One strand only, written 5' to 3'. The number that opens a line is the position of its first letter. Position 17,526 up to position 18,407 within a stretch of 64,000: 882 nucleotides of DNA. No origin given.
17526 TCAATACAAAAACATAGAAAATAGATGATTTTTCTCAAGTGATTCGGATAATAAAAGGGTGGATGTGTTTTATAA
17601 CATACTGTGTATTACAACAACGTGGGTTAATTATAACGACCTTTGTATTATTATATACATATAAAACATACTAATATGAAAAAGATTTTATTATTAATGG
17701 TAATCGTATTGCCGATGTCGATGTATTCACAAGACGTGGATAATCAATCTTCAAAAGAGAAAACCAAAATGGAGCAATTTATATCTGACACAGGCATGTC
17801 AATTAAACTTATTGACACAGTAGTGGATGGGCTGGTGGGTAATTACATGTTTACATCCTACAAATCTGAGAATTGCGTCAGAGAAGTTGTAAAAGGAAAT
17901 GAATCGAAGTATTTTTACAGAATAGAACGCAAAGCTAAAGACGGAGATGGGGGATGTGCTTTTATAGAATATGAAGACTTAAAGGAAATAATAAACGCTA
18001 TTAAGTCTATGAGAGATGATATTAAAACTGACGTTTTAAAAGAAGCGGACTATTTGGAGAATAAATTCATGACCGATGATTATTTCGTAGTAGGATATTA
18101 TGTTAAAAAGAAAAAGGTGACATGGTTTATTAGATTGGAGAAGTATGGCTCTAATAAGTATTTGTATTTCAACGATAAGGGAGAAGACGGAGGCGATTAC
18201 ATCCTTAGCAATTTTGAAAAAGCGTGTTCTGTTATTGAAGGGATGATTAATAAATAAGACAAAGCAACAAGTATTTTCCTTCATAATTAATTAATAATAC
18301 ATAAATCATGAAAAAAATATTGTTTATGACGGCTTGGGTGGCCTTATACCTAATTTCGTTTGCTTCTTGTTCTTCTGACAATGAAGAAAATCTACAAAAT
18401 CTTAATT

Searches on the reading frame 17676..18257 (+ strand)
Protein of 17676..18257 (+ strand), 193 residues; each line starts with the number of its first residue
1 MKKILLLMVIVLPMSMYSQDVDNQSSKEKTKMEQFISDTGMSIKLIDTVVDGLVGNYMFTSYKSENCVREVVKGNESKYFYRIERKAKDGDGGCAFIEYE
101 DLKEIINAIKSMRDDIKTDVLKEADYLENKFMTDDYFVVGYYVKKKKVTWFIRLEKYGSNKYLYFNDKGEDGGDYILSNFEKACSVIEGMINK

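Call 39: search_protein_families(library=pfam, proteins=[window:17676-18257:+], max_evalue=0.1)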
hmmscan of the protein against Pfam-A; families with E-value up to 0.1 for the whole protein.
window:17676-18257:+ (193 aa): 1 family
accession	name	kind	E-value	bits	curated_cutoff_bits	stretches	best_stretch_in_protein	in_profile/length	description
PF11284.13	DUF3085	-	0.034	14.7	25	0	77-112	38-73/88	Protein of unknown function (DUF3085)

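Call 40: search_protein_families(library=phrogs, proteins=[window:17676-18257:+], max_evalue=0.01)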
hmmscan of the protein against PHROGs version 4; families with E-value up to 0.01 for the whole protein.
window:17676-18257:+ (193 aa): 0 families
